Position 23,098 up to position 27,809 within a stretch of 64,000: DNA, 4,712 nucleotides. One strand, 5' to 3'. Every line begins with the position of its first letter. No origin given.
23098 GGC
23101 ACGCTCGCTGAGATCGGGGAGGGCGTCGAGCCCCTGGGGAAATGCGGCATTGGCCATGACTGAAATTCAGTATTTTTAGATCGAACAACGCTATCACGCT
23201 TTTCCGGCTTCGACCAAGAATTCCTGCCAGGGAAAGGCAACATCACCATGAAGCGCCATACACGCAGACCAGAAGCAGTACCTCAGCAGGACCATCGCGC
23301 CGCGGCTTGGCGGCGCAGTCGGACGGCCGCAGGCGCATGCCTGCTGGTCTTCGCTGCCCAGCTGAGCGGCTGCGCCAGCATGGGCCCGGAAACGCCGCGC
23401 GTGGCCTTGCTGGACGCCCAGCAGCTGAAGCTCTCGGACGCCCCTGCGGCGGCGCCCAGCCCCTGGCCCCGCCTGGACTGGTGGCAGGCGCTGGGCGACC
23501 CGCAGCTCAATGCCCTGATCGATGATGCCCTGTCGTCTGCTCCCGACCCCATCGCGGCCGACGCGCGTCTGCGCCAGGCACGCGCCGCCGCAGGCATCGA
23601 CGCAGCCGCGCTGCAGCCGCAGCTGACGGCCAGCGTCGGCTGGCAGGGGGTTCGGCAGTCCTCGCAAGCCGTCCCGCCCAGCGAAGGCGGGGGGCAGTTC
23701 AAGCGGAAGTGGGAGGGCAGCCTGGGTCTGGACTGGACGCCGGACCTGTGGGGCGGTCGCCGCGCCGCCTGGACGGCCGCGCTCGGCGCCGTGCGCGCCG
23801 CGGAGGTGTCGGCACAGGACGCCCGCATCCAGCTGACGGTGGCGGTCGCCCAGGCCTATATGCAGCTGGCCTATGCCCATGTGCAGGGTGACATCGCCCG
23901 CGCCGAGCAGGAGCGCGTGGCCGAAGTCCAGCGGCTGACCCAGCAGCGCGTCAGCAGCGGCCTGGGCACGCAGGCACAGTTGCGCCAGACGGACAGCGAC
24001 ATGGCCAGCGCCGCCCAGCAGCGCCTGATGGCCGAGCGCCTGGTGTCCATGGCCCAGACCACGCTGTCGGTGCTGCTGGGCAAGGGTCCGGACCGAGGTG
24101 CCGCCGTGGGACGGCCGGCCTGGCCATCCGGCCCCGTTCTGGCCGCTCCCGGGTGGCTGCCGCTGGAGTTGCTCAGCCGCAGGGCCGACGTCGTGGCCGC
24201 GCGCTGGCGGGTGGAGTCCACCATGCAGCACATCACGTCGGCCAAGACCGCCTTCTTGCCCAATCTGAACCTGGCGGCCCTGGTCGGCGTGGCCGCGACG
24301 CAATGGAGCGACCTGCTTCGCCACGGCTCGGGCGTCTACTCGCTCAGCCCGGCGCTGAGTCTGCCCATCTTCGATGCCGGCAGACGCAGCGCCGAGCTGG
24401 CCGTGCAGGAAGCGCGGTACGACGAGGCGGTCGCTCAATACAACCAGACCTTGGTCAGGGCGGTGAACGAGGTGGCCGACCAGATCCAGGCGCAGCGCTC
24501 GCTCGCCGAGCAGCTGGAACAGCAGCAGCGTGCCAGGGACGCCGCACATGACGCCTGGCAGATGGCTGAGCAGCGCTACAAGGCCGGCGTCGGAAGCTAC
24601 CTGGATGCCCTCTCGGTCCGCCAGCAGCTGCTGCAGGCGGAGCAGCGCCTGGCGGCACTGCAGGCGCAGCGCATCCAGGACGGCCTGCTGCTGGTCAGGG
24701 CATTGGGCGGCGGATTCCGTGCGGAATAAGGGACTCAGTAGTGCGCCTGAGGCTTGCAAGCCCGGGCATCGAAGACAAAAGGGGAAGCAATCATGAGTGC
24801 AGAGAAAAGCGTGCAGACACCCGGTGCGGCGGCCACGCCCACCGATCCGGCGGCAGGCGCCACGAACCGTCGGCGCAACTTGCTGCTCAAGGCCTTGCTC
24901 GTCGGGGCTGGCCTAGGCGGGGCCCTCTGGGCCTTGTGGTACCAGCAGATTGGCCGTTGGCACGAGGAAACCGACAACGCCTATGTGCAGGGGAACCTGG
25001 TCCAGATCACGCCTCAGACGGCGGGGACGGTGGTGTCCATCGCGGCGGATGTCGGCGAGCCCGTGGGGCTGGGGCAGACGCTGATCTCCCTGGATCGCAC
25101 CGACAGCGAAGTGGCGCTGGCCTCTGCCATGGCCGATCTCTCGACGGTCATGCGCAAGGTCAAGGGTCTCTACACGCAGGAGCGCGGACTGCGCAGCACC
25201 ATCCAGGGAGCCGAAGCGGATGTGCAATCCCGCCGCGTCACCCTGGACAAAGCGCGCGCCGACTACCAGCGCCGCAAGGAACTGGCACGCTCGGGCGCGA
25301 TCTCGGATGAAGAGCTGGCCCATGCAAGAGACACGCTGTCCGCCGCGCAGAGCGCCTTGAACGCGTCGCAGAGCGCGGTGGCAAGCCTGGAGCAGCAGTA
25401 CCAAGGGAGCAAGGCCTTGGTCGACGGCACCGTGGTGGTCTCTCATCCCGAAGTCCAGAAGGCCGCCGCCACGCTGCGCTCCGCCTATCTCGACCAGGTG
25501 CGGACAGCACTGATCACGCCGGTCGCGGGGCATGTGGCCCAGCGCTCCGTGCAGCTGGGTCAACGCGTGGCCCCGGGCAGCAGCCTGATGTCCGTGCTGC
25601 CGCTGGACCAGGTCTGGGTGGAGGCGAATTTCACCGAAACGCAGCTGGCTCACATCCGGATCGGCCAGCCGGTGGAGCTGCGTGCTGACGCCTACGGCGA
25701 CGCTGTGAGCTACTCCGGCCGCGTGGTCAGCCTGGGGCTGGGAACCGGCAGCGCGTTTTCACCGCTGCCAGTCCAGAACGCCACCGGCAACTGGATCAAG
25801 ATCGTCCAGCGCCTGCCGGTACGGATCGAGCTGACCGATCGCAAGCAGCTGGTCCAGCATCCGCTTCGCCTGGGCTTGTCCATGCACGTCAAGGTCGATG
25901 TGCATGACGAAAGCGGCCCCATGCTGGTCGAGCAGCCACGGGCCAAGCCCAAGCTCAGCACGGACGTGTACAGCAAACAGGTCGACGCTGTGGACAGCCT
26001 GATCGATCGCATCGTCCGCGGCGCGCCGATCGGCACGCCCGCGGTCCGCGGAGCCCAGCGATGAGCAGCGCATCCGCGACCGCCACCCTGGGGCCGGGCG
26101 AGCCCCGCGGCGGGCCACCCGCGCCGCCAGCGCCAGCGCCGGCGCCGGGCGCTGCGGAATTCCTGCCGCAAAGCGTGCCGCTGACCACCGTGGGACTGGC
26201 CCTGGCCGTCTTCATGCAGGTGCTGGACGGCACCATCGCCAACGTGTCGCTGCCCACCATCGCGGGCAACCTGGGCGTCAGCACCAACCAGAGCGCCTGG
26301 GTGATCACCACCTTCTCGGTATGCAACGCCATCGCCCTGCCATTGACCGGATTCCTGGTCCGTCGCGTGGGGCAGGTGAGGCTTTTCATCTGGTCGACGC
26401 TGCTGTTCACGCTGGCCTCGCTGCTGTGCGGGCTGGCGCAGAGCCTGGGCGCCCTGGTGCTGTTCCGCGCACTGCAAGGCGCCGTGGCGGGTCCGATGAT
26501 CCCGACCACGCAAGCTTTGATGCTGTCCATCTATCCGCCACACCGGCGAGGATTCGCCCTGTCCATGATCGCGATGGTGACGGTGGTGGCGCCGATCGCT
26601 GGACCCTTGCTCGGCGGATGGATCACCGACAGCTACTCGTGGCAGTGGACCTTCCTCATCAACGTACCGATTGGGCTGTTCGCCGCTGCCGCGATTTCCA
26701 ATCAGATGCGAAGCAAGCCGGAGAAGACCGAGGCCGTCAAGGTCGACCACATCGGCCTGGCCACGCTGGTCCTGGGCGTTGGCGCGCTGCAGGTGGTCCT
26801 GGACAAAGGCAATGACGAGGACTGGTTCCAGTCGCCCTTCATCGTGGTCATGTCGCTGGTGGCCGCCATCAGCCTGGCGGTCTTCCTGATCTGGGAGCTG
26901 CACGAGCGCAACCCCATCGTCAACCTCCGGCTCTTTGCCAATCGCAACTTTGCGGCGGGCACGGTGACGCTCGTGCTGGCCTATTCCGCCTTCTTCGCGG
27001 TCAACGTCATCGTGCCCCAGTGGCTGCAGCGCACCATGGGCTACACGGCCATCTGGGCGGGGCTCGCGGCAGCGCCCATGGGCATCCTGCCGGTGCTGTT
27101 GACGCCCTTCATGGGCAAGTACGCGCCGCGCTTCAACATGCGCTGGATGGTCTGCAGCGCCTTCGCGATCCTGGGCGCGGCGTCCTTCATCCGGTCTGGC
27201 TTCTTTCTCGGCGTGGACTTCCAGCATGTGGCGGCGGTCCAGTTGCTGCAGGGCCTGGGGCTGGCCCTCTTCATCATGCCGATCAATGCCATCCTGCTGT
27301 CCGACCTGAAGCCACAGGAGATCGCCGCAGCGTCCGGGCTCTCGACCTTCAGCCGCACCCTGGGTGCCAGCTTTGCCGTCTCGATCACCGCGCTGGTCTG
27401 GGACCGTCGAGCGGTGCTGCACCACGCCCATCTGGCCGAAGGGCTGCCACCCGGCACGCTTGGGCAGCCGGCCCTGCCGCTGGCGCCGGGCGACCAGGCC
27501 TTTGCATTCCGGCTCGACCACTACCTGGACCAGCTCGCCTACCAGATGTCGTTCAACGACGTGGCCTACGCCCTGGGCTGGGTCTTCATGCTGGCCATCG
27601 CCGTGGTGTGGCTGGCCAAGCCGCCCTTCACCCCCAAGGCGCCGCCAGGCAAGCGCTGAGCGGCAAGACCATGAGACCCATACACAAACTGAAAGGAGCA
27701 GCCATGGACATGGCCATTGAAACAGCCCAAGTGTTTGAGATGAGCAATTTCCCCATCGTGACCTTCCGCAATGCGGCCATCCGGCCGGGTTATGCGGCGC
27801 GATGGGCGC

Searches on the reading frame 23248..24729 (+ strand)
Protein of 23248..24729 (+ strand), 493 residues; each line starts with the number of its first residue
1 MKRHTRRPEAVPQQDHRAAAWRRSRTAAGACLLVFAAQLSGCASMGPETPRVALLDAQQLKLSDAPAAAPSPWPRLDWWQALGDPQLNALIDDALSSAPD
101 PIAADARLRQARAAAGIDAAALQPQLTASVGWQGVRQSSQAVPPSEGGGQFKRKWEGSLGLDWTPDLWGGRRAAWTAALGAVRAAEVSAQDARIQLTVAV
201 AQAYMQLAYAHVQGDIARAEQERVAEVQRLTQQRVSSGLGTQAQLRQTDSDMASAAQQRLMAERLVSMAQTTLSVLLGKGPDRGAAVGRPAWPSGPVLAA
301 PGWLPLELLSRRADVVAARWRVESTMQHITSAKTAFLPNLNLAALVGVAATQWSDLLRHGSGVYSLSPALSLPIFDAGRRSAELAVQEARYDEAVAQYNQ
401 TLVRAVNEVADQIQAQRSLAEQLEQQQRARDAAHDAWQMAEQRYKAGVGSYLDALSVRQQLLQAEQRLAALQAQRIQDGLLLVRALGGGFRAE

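Call 3: search_protein_families(library=pfam, proteins=[window:23248-24729:+])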
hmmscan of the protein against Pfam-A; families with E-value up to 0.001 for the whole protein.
window:23248-24729:+ (493 aa): 1 family
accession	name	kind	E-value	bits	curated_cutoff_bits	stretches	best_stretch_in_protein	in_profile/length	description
PF02321.23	OEP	-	1.9e-38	132.6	22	2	87-278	1-187/187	Outer membrane efflux protein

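Call 4: search_protein_families(library=ncbifam, proteins=[window:23248-24729:+])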
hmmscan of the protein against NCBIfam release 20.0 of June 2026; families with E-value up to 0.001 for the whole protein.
window:23248-24729:+ (493 aa): 9 families
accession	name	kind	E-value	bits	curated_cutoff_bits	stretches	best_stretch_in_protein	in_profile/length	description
TIGR01845.1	outer_NodT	subfamily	6.2e-109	364.9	210.05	1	34-489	2-460/460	efflux transporter outer membrane subunit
NF007390.0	PRK09915.1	equivalog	1.8e-62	211.6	597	1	31-493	13-482/488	MdtP family multidrug efflux transporter outer membrane subunit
NF008524.1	PRK11459.1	equivalog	2.7e-53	181.5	650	1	26-491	7-477/478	multidrug resistance outer membrane protein MdtQ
NF007347.1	PRK09837.1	subfamily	6.5e-46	157.2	598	1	38-490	14-459/461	Cu(I)/Ag(I) efflux RND transporter outer membrane protein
NF033143.1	efflux_OM_AdeK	equivalog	5.6e-44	150.7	900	1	33-492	14-464/480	multidrug efflux RND transporter AdeIJK outer membrane channel subunit AdeK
NF033142.1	efflux_OM_AdeC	exception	6.3e-34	117.4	975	1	86-490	63-462/465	multidrug efflux RND transporter AdeABC outer membrane channel subunit AdeC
NF047721.1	ToxDrgExpTdeA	equivalog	1.1e-29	103.6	550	1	33-473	11-434/455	toxin/drug exporter TdeA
TIGR01844.1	type_I_sec_TolC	subfamily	6.5e-27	94.6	225.15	1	87-487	5-398/414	TolC family outer membrane protein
NF007002.0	PRK09465.1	equivalog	7.8e-13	47.8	495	1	91-487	30-424/460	outer membrane channel protein TolC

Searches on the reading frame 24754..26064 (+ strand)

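Call 3: search_protein_families(library=pfam, proteins=[window:24754-26064:+])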
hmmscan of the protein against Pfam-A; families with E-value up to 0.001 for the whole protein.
window:24754-26064:+ (436 aa): 3 families
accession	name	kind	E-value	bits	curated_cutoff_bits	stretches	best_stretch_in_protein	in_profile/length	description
PF16576.10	HlyD_D23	-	8.2e-17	61.6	30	1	81-324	18-181/214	Barrel-sandwich domain of CusB or HlyD membrane-fusion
PF00529.27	CusB_dom_1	-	1.4e-15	57.8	26.5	1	135-383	12-89/89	Cation efflux system protein CusB domain 1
PF13437.12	HlyD_3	-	4.8e-15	56.6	22.2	1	255-329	4-78/106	HlyD family secretion protein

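Call 4: search_protein_families(library=ncbifam, proteins=[window:24754-26064:+])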
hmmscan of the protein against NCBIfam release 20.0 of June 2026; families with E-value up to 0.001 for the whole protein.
window:24754-26064:+ (436 aa): 14 families
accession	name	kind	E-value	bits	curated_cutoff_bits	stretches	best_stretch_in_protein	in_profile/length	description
NF011715.0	PRK15136.1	equivalog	5e-114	381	563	1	26-422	7-386/390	multidrug efflux MFS transporter periplasmic adaptor subunit EmrA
TIGR00998.1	8a0101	subfamily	4e-98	328.4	390.8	1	53-381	13-334/334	EmrA/EmrK family multidrug efflux transporter periplasmic adaptor subunit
NF007785.0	PRK10476.1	equivalog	2.6e-34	118.6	376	1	40-384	9-343/347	multidrug transporter subunit MdtN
NF002939.0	PRK03598.1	equivalog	3.7e-28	98.7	393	1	48-324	14-277/332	secretion protein HlyD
TIGR01730.1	RND_mfp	subfamily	1.3e-22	80.2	94.9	3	232-325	116-208/322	efflux RND transporter periplasmic adaptor subunit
TIGR00999.1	8a0102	subfamily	8.9e-18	64.4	319.3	1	156-325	28-165/271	CzcB/NccB family metal efflux transporter periplasmic adaptor subunit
TIGR01843.1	type_I_hlyD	subfamily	1.4e-16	60.5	208.65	2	131-314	140-336/422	HlyD family type I secretion periplasmic adaptor subunit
NF007850.1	PRK10559.1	equivalog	2.1e-15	56.7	400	1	233-366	130-265/303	p-hydroxybenzoic acid efflux pump subunit AaeA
TIGR02971.1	heterocyst_DevB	subfamily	3.1e-11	43.3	129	1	79-317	10-270/327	ABC exporter membrane fusion protein, DevB family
NF038010.1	ABC_adapt_DarC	equivalog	4.7e-07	28.9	450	1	83-363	73-341/417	darobactin export ABC transporter periplasmic adaptor subunit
TIGR03794.1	NHLM_micro_HlyD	equivalog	2.5e-06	26.7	156.2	1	139-281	151-284/421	NHLP bacteriocin system secretion protein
NF008589.1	PRK11556.1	equivalog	0.00013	21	391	0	152-226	126-202/392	MdtA/MuxA family multidrug efflux RND transporter periplasmic adaptor subunit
NF045904.1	RND-peri-MexE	equivalog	0.00017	20.6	714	0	143-218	96-173/390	multidrug efflux RND transporter periplasmic adaptor subunit MexE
NF045680.1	DiMtlExpIhpB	equivalog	0.00028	20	450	0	253-316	140-203/326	divalent metal ion exporter adaptor subunit IhpB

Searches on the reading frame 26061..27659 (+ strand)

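Call 3: search_protein_families(library=pfam, proteins=[window:26061-27659:+])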
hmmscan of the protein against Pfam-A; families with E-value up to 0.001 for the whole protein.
window:26061-27659:+ (532 aa): 2 families
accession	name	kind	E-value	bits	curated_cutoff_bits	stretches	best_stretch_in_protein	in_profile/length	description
PF07690.21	MFS_1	-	1.1e-51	176.3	33.4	1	46-439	1-346/347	Major Facilitator Superfamily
PF03137.26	OATP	-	8.5e-05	21.5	25.8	0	46-127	6-87/545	Organic Anion Transporter Polypeptide (OATP) family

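Call 4: search_protein_families(library=ncbifam, proteins=[window:26061-27659:+])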
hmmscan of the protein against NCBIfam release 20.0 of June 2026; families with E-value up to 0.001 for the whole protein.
window:26061-27659:+ (532 aa): 53 families (the best 25 are shown)
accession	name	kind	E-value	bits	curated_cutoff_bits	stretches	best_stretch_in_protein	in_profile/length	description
NF000391.1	EmrB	exception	6.3e-155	516.6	925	1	40-524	10-500/501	multidrug efflux MFS transporter permease subunit EmrB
TIGR00711.1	efflux_EmrB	subfamily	4.6e-133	444.5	230.2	1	42-462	3-423/485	DHA2 family efflux MFS transporter permease subunit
NF007799.0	PRK10504.1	subfamily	2e-46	158.9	426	1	44-446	13-412/471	multidrug transporter subunit MdtD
NF040895.2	MFS_effux_SdrM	equivalog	2.1e-35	122.7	550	1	43-458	8-415/441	multidrug efflux MFS transporter SdrM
NF000060.1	MFS_efflux_LmrB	exception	6.1e-35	121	800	1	43-444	19-424/479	lincomycin efflux MFS transporter Lmr(B)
NF000218.1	FexA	exception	2.6e-33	115.4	900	1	41-451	21-434/475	chloramphenicol/florfenicol efflux MFS transporter FexA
NF000095.1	tet_MFS_OtrB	exception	4e-33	114.8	999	1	34-441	19-431/563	oxytetracycline resistance efflux MFS transporter OtrB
NF011571.1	PRK14995.1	subfamily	2.2e-32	112.5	701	1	51-449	15-413/493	SmvA family efflux MFS transporter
NF012169.0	qepA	equivalog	1.6e-30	106.2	1075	1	46-466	26-442/511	fluoroquinolone efflux MFS transporter QepA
NF012180.1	tet_MFS_43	exception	9.2e-30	104.1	999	1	40-443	20-423/484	tetracycline efflux MFS transporter Tet(43)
NF000089.1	qac_MFS_AB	exception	4.1e-29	101.7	900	1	44-442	22-420/514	QacA/B family quaternary ammonium compound efflux MFS transporter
NF000009.1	tet_MFS_Tcr3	exception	5.5e-29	101.1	1000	1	28-436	18-431/512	tetracycline efflux MFS transporter Tcr3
NF000031.1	MFS_efflux_LmrA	exception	1.6e-27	96.3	850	1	41-372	31-356/484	lincomycin efflux MFS transporter Lmr(A)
NF040856.1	FexB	exception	2.1e-27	96.1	950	1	46-450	19-424/469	chloramphenicol/florfenicol efflux MFS transporter FexB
NF000025.1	MFS_efflux_tcmA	exception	2.6e-25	89.2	999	1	42-445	27-429/538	tetracenomycin C efflux MFS transporter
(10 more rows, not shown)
